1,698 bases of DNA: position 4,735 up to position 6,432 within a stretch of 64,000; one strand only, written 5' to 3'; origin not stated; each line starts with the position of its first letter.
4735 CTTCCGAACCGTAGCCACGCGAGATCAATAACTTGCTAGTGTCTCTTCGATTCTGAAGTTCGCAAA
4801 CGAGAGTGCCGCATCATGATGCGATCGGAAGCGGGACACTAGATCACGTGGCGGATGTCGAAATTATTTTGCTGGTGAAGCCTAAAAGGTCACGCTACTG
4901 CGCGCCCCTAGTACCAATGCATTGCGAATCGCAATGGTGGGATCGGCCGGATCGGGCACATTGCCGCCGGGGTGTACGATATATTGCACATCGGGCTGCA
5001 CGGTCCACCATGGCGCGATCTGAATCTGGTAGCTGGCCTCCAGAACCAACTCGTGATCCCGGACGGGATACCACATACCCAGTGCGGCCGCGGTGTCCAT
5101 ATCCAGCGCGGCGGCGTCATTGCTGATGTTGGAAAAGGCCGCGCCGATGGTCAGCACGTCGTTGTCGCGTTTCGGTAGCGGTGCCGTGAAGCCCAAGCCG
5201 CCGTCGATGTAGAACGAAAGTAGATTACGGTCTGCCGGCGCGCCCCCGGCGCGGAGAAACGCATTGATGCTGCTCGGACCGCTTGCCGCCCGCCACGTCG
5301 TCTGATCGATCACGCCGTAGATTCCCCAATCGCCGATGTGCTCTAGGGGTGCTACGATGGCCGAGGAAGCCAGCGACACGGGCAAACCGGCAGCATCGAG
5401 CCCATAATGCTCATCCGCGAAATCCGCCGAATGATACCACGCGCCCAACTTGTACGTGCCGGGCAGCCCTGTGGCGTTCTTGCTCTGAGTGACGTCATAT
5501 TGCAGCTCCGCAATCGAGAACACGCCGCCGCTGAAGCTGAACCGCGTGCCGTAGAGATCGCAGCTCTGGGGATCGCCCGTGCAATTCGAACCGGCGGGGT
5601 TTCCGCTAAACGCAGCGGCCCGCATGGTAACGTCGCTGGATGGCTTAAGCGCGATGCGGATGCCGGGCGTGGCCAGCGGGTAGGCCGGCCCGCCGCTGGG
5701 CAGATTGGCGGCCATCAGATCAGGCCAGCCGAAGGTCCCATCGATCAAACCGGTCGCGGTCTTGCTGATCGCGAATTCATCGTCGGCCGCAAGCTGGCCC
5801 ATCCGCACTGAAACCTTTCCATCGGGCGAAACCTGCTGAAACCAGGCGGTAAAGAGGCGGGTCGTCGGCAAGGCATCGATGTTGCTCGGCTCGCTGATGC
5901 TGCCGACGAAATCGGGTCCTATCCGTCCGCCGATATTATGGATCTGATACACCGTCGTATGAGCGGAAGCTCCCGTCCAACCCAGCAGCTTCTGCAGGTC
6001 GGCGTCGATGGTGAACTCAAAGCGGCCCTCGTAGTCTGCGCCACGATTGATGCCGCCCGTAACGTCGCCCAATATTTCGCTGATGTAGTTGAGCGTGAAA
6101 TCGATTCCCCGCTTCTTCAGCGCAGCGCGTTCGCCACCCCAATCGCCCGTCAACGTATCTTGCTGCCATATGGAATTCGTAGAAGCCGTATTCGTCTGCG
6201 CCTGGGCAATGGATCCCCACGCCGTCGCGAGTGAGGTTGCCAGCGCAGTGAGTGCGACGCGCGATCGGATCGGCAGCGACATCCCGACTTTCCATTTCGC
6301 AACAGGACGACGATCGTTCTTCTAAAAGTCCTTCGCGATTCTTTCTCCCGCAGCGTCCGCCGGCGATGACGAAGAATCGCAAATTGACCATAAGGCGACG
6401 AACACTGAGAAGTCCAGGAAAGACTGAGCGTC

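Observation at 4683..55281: Six copies of a ~160-bp double-hairpin intergenic element in 64 kb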

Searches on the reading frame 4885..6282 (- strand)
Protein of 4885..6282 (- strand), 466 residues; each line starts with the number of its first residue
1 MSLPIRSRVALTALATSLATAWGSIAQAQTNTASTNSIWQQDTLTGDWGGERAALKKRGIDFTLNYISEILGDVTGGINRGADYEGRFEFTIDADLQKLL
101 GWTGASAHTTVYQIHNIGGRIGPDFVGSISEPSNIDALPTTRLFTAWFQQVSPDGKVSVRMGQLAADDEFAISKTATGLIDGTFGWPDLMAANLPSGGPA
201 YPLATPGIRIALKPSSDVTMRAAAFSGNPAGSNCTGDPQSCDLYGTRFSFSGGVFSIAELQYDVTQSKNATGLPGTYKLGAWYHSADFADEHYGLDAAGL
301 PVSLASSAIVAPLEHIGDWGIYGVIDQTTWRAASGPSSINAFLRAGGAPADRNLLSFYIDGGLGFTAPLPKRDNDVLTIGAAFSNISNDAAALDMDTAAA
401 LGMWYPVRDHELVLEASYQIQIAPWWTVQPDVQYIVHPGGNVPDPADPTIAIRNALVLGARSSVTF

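Call 23: find_encoding_contigs(protein=window:4885-6282:-, flank=10000, max_places=4)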
Protein window:4885-6282:- (466 aa): no gene with exactly this product is on record in the collection.

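Call 69: search_protein_families(library=pfam, proteins=[window:4885-6282:-])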
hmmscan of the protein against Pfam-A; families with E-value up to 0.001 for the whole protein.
window:4885-6282:- (466 aa): 1 family
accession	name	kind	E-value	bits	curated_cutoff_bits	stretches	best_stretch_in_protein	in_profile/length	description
PF04966.18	OprB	-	1.4e-82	278.5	22.9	1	80-466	2-372/372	Carbohydrate-selective porin, OprB family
